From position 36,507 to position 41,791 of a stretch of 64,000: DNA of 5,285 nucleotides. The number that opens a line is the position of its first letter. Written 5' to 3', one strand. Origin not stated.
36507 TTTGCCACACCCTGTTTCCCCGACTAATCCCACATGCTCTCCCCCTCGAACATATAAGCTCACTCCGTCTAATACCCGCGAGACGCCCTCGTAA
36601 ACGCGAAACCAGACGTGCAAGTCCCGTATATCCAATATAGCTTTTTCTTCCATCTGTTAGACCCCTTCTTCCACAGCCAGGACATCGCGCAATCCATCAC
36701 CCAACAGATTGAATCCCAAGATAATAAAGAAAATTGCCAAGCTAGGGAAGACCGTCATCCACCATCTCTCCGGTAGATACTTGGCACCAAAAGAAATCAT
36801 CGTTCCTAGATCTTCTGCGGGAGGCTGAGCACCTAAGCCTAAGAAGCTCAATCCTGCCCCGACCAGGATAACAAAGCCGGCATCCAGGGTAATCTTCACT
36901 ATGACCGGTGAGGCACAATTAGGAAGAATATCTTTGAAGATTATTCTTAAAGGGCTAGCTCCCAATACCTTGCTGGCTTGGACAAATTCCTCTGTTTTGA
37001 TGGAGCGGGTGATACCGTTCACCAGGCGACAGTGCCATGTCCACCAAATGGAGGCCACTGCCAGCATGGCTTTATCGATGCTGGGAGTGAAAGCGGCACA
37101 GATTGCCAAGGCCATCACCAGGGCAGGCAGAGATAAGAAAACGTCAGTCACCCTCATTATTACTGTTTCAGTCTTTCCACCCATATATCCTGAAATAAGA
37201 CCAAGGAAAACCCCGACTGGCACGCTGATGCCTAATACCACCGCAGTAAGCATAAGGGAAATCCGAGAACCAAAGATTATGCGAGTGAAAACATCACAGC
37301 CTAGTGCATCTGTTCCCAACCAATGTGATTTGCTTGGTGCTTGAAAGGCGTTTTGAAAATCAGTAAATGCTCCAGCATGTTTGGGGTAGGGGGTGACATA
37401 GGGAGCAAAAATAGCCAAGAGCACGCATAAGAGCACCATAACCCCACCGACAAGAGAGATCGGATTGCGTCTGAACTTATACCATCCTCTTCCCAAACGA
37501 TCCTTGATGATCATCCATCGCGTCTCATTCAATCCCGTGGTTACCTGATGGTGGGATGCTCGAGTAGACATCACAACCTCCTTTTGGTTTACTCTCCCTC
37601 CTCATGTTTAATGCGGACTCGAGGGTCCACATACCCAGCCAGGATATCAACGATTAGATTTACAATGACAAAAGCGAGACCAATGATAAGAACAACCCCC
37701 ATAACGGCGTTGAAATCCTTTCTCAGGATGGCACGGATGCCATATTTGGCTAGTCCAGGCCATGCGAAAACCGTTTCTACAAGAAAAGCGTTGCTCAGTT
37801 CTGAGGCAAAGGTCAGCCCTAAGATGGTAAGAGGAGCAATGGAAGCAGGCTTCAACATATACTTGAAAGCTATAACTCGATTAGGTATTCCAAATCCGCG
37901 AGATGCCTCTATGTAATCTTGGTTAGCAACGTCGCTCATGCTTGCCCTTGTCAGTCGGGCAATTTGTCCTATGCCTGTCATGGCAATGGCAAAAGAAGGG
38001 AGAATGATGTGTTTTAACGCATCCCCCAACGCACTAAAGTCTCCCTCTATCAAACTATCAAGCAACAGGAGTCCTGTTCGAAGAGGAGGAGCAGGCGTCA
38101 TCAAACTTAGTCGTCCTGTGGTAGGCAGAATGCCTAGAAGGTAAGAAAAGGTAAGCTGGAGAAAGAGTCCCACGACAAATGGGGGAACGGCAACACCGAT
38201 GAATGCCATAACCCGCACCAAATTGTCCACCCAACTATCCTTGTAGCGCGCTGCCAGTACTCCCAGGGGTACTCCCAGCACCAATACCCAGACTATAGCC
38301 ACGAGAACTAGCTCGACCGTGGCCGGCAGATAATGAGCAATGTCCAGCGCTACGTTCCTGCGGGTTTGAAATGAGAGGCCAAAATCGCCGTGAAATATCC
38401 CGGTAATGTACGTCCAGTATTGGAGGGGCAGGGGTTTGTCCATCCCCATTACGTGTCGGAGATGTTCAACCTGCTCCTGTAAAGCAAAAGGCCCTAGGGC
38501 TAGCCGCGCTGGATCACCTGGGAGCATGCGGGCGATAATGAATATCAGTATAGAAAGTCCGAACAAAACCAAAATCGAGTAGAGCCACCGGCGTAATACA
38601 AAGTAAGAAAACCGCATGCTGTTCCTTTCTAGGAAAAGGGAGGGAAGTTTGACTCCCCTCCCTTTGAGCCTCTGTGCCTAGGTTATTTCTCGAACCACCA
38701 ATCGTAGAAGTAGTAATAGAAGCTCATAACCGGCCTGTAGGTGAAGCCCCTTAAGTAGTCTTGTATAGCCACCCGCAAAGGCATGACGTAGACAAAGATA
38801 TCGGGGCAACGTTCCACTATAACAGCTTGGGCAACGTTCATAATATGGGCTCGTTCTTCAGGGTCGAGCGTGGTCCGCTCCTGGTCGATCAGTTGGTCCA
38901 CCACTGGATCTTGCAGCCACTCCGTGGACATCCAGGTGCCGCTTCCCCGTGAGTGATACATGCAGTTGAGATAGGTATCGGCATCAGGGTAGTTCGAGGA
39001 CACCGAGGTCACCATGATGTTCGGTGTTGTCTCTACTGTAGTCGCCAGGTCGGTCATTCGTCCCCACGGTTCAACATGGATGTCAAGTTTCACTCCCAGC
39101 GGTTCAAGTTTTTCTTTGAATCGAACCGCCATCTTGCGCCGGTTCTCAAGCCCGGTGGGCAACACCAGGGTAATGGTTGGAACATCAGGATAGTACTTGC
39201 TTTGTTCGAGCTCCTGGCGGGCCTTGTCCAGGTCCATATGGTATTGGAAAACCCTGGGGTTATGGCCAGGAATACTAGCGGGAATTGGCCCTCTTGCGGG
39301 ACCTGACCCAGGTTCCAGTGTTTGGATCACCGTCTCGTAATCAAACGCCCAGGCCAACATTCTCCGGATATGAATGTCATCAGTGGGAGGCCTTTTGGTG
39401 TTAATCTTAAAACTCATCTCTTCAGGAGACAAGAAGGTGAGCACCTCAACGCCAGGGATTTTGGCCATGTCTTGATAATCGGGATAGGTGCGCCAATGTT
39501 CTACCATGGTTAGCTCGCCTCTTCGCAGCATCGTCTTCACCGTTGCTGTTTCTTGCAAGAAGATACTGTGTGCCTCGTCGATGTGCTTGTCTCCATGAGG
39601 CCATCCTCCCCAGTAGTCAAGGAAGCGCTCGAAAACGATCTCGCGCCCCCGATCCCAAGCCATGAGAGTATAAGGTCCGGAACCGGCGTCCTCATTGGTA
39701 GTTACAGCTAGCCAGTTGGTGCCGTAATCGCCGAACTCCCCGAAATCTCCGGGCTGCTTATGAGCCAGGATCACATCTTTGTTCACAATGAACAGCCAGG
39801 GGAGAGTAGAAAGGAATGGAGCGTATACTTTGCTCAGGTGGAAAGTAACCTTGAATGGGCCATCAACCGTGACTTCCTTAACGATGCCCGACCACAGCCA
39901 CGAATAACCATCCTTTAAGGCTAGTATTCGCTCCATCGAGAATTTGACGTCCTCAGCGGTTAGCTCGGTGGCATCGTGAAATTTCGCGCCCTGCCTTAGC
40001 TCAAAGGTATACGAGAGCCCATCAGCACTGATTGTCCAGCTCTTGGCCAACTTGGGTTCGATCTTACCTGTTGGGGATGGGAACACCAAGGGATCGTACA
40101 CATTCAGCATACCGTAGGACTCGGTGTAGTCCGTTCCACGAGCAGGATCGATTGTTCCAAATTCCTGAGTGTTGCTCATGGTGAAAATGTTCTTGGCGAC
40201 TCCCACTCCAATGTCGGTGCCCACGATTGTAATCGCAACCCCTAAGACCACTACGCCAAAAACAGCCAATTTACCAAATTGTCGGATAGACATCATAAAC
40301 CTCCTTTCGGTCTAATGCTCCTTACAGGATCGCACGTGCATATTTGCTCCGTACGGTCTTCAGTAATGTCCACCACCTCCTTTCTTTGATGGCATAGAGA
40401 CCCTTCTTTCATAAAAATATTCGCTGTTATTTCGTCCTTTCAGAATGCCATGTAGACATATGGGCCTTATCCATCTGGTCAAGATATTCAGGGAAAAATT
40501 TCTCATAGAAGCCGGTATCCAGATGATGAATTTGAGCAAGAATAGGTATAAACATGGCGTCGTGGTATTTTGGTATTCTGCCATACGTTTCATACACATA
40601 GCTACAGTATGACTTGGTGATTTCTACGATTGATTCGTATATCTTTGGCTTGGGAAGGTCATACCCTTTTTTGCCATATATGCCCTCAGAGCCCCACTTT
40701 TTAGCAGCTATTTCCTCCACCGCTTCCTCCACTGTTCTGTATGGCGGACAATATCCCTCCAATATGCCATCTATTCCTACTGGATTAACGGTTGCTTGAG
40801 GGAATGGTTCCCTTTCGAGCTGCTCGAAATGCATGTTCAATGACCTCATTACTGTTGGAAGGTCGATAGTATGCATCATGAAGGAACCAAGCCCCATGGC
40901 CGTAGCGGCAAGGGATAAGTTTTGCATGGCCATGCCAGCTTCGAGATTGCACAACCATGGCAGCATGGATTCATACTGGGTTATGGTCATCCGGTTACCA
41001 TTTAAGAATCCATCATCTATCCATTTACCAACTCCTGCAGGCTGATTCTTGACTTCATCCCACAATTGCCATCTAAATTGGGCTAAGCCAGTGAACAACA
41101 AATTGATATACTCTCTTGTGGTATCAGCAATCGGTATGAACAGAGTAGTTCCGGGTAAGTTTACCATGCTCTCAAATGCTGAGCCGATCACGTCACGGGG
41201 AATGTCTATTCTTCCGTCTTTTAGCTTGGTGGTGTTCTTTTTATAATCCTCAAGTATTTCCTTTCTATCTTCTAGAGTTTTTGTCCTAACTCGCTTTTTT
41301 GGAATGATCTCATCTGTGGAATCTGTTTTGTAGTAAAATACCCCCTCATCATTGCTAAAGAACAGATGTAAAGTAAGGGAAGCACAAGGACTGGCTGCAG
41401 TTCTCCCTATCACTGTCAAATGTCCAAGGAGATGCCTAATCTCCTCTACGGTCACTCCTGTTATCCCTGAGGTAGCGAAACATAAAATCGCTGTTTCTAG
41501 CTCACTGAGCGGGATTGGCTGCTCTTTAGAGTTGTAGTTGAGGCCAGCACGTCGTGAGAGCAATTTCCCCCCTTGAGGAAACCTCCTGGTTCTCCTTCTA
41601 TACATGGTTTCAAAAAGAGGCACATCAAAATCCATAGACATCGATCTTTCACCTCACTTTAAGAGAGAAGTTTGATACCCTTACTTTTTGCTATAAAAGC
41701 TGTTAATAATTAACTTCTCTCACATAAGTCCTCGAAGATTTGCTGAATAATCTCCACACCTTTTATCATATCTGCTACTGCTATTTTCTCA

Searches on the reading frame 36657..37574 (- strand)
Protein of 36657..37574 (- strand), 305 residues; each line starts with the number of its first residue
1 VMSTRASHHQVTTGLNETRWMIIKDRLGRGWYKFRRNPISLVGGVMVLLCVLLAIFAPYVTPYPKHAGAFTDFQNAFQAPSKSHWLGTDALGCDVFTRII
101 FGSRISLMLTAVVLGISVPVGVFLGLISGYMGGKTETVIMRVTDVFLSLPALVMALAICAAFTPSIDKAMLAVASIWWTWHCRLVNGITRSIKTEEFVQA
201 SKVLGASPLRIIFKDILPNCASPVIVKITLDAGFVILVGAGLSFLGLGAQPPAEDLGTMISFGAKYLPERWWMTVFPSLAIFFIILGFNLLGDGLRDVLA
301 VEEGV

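Call 6: search_protein_families(library=pfam, proteins=[window:36657-37574:-])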
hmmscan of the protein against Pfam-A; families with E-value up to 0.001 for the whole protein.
window:36657-37574:- (305 aa): 2 families
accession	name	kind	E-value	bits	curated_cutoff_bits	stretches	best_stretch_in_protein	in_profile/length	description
PF00528.27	BPD_transp_1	-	4.7e-23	82.3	26.4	1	121-299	1-178/184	Binding-protein-dependent transport system inner membrane component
PF12911.12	OppC_N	-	1.5e-11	44.4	23.9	1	29-80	5-53/53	N-terminal TM domain of oligopeptide transport permease C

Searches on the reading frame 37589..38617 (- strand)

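Call 6: search_protein_families(library=pfam, proteins=[window:37589-38617:-])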
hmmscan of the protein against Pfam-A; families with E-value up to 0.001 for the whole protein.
window:37589-38617:- (342 aa): 2 families
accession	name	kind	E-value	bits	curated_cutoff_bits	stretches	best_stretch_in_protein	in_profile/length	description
PF00528.27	BPD_transp_1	-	1.9e-36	125.9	26.4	1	115-335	1-183/184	Binding-protein-dependent transport system inner membrane component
PF19300.4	BPD_transp_1_N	-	7.1e-17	62.1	23.8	1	6-103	4-113/114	Binding-prot-dependent transport system membrane comp, N-term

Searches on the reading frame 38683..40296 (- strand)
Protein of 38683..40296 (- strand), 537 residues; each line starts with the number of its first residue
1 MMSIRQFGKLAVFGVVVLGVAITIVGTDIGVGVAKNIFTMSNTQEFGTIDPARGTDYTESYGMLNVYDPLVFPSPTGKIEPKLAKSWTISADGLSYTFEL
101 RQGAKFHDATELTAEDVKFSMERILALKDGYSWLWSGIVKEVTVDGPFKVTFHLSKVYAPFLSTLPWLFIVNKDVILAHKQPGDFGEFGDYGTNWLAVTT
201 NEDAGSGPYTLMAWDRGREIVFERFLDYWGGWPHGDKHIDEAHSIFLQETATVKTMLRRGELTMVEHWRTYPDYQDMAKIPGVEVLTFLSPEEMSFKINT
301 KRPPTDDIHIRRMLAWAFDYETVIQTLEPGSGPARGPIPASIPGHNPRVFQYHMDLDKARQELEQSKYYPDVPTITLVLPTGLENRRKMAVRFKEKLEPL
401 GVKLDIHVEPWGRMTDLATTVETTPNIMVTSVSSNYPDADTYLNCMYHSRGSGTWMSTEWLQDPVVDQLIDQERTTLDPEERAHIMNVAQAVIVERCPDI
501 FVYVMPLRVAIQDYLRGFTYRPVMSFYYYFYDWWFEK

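Call 6: search_protein_families(library=pfam, proteins=[window:38683-40296:-])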
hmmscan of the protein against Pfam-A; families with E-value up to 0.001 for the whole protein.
window:38683-40296:- (537 aa): 1 family
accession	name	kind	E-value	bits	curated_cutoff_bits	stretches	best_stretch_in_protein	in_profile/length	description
PF00496.27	SBP_bac_5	-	8.6e-67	226.2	32.4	1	78-453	1-367/368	Bacterial extracellular solute-binding proteins, family 5 Middle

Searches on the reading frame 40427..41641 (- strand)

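Call 6: search_protein_families(library=pfam, proteins=[window:40427-41641:-])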
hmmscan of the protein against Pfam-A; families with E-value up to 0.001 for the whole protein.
window:40427-41641:- (404 aa): 1 family
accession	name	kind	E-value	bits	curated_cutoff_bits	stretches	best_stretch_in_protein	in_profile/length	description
PF00881.29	Nitroreductase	-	4.3e-07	30.7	23.5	1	232-269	116-153/167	Nitroreductase family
